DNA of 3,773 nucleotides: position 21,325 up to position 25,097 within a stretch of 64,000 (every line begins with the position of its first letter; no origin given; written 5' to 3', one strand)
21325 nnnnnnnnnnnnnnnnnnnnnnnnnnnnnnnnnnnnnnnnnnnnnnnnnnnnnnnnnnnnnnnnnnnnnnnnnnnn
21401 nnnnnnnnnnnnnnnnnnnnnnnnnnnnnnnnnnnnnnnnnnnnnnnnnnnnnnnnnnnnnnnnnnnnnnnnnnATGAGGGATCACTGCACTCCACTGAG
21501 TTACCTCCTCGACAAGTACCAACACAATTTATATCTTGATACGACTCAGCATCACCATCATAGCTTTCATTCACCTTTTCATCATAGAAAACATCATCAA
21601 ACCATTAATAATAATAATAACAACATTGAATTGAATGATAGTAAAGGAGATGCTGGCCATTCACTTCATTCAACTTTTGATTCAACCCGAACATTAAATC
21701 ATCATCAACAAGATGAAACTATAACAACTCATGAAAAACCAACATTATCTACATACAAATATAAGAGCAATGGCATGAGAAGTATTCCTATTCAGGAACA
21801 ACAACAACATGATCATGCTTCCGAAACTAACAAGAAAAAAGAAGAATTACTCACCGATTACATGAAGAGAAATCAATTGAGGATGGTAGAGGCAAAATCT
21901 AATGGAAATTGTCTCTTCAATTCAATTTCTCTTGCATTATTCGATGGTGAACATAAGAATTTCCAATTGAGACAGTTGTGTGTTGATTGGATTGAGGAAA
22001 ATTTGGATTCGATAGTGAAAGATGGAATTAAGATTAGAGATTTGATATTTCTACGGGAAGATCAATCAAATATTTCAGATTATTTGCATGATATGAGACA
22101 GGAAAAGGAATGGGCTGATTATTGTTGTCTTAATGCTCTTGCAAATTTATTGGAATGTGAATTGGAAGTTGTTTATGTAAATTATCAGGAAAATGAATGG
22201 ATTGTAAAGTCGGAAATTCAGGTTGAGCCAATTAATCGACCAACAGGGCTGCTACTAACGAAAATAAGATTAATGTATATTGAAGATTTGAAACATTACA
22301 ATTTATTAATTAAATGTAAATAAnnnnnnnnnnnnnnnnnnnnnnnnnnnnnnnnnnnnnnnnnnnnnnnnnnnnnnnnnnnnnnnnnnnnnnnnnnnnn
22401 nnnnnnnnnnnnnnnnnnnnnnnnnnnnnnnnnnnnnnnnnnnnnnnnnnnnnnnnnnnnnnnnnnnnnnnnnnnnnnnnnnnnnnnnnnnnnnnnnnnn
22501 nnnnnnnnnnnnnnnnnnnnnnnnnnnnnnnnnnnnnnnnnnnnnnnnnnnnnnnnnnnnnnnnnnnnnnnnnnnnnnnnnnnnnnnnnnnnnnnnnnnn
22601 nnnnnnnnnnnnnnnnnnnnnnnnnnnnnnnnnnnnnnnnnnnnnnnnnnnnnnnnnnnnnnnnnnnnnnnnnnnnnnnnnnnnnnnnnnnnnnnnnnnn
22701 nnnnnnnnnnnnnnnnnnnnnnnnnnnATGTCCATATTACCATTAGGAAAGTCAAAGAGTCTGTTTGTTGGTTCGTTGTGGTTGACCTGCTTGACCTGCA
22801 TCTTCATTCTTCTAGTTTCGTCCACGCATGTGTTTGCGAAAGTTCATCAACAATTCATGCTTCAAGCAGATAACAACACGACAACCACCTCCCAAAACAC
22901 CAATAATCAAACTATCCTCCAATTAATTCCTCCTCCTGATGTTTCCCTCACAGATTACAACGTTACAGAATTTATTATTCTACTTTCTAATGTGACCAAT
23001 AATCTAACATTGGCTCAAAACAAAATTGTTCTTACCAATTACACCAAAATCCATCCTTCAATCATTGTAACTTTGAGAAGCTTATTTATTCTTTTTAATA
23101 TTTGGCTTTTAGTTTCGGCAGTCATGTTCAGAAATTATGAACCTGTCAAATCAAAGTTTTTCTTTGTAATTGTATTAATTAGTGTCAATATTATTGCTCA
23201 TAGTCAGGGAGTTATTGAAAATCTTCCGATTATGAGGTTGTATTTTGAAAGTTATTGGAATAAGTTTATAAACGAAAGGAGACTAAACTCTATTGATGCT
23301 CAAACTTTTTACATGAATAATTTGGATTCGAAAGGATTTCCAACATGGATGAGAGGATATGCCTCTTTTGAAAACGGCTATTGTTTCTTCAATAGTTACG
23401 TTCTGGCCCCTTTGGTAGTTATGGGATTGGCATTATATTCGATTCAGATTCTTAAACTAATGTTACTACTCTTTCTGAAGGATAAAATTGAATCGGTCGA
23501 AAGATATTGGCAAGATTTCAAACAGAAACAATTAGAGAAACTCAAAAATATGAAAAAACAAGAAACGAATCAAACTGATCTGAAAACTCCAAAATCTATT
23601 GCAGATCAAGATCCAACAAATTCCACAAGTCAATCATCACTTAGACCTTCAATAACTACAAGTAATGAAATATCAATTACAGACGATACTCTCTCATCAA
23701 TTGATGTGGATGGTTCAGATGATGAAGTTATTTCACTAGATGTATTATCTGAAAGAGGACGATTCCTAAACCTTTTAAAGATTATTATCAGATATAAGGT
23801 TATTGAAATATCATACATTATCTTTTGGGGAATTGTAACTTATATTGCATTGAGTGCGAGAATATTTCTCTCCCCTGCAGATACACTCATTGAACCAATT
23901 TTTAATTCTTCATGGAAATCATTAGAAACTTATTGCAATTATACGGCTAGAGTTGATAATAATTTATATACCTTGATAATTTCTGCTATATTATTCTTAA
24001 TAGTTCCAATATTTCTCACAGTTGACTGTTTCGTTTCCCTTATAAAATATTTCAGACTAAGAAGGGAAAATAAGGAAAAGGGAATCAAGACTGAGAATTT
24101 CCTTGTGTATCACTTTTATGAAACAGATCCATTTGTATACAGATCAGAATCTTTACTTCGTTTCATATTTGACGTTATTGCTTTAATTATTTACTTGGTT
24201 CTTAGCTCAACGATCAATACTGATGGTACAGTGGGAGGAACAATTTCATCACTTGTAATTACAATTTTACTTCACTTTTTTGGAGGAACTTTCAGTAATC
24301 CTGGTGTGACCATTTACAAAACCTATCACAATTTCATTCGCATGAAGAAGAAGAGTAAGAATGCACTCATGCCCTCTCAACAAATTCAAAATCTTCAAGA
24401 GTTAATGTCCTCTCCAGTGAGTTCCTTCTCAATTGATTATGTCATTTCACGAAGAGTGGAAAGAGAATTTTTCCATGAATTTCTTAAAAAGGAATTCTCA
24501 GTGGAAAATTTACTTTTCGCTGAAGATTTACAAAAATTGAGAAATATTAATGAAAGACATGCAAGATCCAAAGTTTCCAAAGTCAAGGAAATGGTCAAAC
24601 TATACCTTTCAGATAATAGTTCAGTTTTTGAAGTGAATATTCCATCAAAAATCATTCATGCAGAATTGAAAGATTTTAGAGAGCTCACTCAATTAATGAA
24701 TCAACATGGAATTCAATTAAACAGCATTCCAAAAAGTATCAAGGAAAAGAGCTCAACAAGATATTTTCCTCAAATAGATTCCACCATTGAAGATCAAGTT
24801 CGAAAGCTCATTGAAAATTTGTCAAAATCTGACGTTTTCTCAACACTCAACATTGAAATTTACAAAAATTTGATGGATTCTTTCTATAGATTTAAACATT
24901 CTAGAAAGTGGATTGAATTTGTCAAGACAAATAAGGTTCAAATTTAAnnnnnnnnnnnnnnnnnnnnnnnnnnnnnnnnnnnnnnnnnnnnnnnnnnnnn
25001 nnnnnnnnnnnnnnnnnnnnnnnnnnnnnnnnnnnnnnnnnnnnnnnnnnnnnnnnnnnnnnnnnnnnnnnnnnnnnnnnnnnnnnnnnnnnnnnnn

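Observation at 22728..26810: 7TM-RGS fusion receptor next to a second RGS-like gene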

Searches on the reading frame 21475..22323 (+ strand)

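Call 3: search_protein_families(library=pfam, proteins=[window:21475-22323:+], max_evalue=1)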
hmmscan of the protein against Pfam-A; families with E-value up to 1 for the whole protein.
window:21475-22323:+ (282 aa): 2 families
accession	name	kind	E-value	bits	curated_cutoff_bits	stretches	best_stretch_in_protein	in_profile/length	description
PF02338.25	OTU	-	3.8e-13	50.5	23.3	1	142-248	2-102/128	OTU-like cysteine protease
PF25596.1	CPSase_L_D1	-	0.32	11.3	27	1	215-238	22-45/118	Carbamoyl phosphate synthase preATP-grasp domain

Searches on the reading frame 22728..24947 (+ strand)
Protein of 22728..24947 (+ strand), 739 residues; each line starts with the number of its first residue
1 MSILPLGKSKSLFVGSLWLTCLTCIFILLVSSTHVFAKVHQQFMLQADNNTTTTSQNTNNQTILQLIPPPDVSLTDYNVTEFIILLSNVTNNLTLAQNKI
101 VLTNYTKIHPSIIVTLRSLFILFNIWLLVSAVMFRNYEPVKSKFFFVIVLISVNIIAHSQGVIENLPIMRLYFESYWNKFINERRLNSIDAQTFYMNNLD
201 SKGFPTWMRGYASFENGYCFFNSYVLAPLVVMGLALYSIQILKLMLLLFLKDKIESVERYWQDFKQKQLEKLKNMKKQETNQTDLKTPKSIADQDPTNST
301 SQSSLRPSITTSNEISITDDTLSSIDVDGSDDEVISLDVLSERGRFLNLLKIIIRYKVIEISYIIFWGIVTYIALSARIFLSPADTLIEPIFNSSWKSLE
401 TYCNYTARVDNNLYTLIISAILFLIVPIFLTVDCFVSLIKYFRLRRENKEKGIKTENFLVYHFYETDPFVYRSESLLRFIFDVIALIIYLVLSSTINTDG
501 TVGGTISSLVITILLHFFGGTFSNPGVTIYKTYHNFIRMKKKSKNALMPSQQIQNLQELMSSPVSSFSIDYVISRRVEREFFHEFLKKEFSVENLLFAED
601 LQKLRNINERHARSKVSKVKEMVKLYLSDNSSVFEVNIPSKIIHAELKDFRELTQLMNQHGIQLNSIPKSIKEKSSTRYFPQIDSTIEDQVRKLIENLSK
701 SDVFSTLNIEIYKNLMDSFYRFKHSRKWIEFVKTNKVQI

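Call 3: search_protein_families(library=pfam, proteins=[window:22728-24947:+], max_evalue=1)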
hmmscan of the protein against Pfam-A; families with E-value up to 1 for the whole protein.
window:22728-24947:+ (739 aa): 1 family
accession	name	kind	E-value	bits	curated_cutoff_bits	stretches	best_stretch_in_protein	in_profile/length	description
PF00615.24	RGS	-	1.1e-06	29.4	23.9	1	569-644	2-74/117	Regulator of G protein signaling domain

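Call 5: find_homologous_proteins(query=window:22728-24947:+)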
Query window:22728-24947:+ (739 aa): 3 proteins with E <= 0.001 among 8000 candidates.
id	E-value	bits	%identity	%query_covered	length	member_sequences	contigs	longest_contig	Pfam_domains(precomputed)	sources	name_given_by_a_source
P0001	2.3e-295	999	100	63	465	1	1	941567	PF00615.25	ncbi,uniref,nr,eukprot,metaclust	ncbi:predicted protein [Naegleria gruberi]|uniref:Predicted protein n=1 Tax=Naegleria gruberi TaxID=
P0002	8.0e-186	637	45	92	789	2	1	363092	PF00615.25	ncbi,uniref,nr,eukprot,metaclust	ncbi:predicted protein [Naegleria gruberi]|uniref:Predicted protein n=1 Tax=Naegleria gruberi TaxID=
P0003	1.4e-147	511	41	80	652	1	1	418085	PF00615.25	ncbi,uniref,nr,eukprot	ncbi:predicted protein [Naegleria gruberi]|uniref:Predicted protein n=1 Tax=Naegleria gruberi TaxID=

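Call 45: predict_structure(alignment_id=A4)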
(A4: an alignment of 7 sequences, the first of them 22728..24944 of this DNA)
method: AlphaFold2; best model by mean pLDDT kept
length: 739 residues; sequences in the alignment: 7
mean_pLDDT: 67.4   pTM: 0.48
mean pLDDT of the five models: 67.4, 66.9, 66.0, 63.8, 61.6
residues with pLDDT >= 90: 34; 70-90: 407; 50-70: 138; < 50: 160
segments of 3 or more residues with pLDDT < 50: 1-66, 281-343, 382-400, 497-499, 545-550, 737-739
pLDDT, mean of each block of 10 residues (from residue 1): 30 37 41 32 29 25 43 75 79 70 71 88 93 87 83 86 82 89 91 89 80 80 79 75 65 61 69 61 39 30 30 26 27 35 50 63 77 69 38 34 63 73 68 77 83 79 65 77 79 57 75 82 84 83 47 72 80 85 79 79 81 86 74 59 83 87 78 62 80 86 80 84 85 63
secondary structure, 60 per line:
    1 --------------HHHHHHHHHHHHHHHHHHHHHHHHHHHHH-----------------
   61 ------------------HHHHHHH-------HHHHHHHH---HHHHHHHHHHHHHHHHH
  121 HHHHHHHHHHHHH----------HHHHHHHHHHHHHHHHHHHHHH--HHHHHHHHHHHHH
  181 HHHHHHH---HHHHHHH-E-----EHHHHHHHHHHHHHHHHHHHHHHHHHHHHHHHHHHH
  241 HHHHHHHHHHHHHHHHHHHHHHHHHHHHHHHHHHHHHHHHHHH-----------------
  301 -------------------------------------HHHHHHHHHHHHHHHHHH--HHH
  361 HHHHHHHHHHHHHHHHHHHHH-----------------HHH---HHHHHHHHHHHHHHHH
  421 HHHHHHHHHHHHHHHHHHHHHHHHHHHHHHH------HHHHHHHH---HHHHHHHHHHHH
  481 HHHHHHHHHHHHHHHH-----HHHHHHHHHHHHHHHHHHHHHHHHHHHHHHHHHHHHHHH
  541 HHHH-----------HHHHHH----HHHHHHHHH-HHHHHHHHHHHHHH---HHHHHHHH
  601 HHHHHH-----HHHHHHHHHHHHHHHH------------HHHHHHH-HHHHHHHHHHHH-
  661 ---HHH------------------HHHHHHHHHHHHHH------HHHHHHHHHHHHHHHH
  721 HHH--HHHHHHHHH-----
elements in order (helices of 4 or more, strands of 3 or more residues): H15-43 H79-85 H93-100 H104-133 H144-165 H168-187 H191-197 H206-283 H338-355 H358-381 H405-451 H458-465 H469-496 H502-544 H556-561 H566-574 H576-589 H593-606 H612-627 H640-646 H648-659 H685-698 H705-723 H726-734

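Call 55: find_encoding_contigs(protein=P0002, flank=8000, max_places=2)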
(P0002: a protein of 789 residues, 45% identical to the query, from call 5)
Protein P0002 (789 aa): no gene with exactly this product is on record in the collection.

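Call 59: list_cluster_members(proteins=[P0001, P0002, P0003, P0007, P0009])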
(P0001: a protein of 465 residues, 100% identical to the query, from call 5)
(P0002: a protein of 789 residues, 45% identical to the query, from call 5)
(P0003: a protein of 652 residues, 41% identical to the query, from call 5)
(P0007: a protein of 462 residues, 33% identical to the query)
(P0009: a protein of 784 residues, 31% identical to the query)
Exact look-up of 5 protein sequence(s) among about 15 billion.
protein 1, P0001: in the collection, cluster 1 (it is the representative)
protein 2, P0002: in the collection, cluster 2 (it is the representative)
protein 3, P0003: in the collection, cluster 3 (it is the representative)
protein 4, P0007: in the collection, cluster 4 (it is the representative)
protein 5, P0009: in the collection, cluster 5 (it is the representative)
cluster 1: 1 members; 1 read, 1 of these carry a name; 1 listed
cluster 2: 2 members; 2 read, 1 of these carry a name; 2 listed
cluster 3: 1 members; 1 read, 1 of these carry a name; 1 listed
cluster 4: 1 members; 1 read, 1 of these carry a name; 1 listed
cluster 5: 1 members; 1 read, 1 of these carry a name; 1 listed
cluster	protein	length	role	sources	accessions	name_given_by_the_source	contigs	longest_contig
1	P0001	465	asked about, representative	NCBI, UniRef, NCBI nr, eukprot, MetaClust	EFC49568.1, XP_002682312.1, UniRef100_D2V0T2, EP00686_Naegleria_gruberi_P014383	predicted protein [Naegleria gruberi] | Predicted protein n=1 Tax=Naegleria gruberi TaxID=5762 RepID=D2V0T2_NAEGR | uncharacterized protein NAEGRDRAFT_62406 [Naegleria gruberi]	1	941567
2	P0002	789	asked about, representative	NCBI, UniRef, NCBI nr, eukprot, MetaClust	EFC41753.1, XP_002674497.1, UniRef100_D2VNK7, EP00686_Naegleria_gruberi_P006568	predicted protein [Naegleria gruberi] | Predicted protein n=1 Tax=Naegleria gruberi TaxID=5762 RepID=D2VNK7_NAEGR | uncharacterized protein NAEGRDRAFT_51023 [Naegleria gruberi]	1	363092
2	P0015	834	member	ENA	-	-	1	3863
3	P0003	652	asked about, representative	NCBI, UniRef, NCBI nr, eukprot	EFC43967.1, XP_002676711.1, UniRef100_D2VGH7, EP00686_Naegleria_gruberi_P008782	predicted protein [Naegleria gruberi] | Predicted protein n=1 Tax=Naegleria gruberi TaxID=5762 RepID=D2VGH7_NAEGR | uncharacterized protein NAEGRDRAFT_67983 [Naegleria gruberi]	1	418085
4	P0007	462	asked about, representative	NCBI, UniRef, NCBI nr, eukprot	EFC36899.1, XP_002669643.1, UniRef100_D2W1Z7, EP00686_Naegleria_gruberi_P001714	predicted protein [Naegleria gruberi] | Predicted protein n=1 Tax=Naegleria gruberi TaxID=5762 RepID=D2W1Z7_NAEGR | uncharacterized protein NAEGRDRAFT_54074 [Naegleria gruberi]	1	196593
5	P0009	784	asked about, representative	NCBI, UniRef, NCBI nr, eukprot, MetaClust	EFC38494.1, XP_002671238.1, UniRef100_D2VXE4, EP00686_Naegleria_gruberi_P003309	predicted protein [Naegleria gruberi] | Predicted protein n=1 Tax=Naegleria gruberi TaxID=5762 RepID=D2VXE4_NAEGR | uncharacterized protein NAEGRDRAFT_59499 [Naegleria gruberi]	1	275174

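Call 63: search_protein_families(library=pfam, alignment_id=A4, max_evalue=10)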
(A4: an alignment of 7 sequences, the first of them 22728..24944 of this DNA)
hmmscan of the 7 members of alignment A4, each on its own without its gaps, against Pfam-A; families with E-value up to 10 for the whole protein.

A. member 1, window:22728-24944:+ (739 aa): 2 families
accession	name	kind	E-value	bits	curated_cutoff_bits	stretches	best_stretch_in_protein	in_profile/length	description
PF00615.24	RGS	-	1.1e-06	29.4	23.9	2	569-644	2-74/117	Regulator of G protein signaling domain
PF17979.7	zf-CRD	-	8.1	7.1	26.3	0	554-619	62-128/158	Cysteine rich domain with multizinc binding regions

B. families by the number of members that match (of 7 scanned): 16 families
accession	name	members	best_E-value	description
PF00615.24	RGS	7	2.3e-08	Regulator of G protein signaling domain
PF01191.24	RNA_pol_Rpb5_C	2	0.026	RNA polymerase Rpb5, C-terminal domain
PF06143.16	Baculo_11_kDa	1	0.026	Baculovirus 11 kDa family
PF04226.18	Transgly_assoc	1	0.033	Transglycosylase associated protein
PF05393.16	Hum_adeno_E3A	1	0.078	Human adenovirus early E3A glycoprotein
PF21523.3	ParM_N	1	0.11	Plasmid segregation protein ParM, C-terminal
PF20031.4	DUF6437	1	0.11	Family of unknown function (DUF6437)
PF15550.11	Draxin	1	0.14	Draxin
PF12159.13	DUF3593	1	0.17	Protein of unknown function (DUF3593)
PF19610.4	DUF6115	1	0.38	Family of unknown function (DUF6115)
PF21680.2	GIDA_C_1st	1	0.51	tRNA modifying enzyme MnmG/GidA C-terminal helical domain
PF03960.21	ArsC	1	0.82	ArsC family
PF00957.27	Synaptobrevin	1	1.3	Synaptobrevin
PF09955.14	DUF2189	1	2.9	Predicted integral membrane protein (DUF2189)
PF11044.13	TMEMspv1-c74-12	1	3.9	Plectrovirus spv1-c74 ORF 12 transmembrane protein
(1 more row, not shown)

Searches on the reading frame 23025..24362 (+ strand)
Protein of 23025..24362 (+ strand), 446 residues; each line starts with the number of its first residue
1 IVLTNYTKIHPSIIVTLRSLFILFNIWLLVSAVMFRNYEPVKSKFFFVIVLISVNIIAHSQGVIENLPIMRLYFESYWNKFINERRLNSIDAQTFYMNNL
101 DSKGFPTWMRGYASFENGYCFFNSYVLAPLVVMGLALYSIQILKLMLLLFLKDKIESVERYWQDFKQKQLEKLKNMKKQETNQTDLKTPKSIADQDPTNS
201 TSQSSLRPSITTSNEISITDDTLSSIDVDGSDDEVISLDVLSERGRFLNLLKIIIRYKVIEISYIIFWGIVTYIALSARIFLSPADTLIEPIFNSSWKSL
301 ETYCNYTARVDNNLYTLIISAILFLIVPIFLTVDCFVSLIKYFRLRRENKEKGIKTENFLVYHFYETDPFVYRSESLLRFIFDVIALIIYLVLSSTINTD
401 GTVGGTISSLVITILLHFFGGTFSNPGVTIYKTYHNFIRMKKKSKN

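Call 30: search_protein_representatives(alignment_id=A3)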
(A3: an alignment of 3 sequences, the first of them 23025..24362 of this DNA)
Query: 3 sequences, 485 profile positions. Proteins with E-value up to 0.001 (for the whole library): 5; up to 1e-10: 5; up to 1e-30: 4. The best 5 are listed.
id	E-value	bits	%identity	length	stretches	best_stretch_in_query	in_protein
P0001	3.5e-113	395.4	-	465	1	172-485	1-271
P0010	5.9e-107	374.9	-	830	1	4-479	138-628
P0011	6.8e-84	298.8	-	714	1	7-474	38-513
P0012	4.7e-35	137.8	-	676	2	108-480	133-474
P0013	8.9e-26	107.2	-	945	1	65-479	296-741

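Call 53: find_encoding_contigs(protein=P0010, flank=10000, max_places=3)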
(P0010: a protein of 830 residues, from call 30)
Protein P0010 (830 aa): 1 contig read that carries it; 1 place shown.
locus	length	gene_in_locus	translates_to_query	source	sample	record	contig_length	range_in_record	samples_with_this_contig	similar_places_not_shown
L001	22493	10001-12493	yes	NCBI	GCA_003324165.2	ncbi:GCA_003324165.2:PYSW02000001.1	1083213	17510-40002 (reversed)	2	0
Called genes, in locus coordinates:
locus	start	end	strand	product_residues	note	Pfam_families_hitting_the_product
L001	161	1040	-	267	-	PF13415:Beta-prop_FBX42, PF13418:Beta-prop_TYW4 (faint), PF13854:Kelch_HCF (faint), PF24681:Kelch_KLHDC2_KLHL20_DRC7, PF24981:Beta-prop_ATRN-LZTR1, PF24681:Kelch_KLHDC2_KLHL20_DRC7, PF13415:Beta-prop_FBX42, PF24981:Beta-prop_ATRN-LZTR1, +2 more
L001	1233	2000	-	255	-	PF13415:Beta-prop_FBX42 (faint), PF24981:Beta-prop_ATRN-LZTR1 (faint), PF24681:Kelch_KLHDC2_KLHL20_DRC7 (weak)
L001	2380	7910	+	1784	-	PF04997:RNA_pol_Rpb1_1, PF00623:RNA_pol_Rpb1_2, PF04983:RNA_pol_Rpb1_3, PF05000:RNA_pol_Rpb1_4, PF04998:RNA_pol_Rpb1_5, PF04992:RNA_pol_Rpb1_6, PF04990:RNA_pol_Rpb1_7, PF05001:RNA_pol_Rpb1_R (faint)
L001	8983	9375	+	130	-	-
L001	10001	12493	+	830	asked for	-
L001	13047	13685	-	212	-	PF09409:PUB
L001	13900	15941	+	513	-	PF02550:AcetylCoA_hydro, PF13336:AcetylCoA_hyd_C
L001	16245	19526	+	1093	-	PF01804:Penicil_amidase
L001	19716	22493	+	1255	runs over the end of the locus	PF02415:Chlam_PMP (faint), PF00069:Pkinase, PF07714:PK_Tyr_Ser-Thr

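Call 77: find_homologous_proteins(query=A3, max_evalue=0.001)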
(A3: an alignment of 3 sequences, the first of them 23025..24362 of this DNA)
Query A3 (3 sequences) (446 aa, profile of the alignment): 3 proteins with E <= 0.001 among 8000 candidates.
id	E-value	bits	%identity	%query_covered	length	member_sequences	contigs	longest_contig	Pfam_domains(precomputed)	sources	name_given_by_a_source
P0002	3.7e-259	879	40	100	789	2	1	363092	PF00615.25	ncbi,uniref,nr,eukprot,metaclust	ncbi:predicted protein [Naegleria gruberi]|uniref:Predicted protein n=1 Tax=Naegleria gruberi TaxID=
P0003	1.5e-234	797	38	89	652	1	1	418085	PF00615.25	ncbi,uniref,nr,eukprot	ncbi:predicted protein [Naegleria gruberi]|uniref:Predicted protein n=1 Tax=Naegleria gruberi TaxID=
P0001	1.1e-112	395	100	61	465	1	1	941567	PF00615.25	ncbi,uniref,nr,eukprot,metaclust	ncbi:predicted protein [Naegleria gruberi]|uniref:Predicted protein n=1 Tax=Naegleria gruberi TaxID=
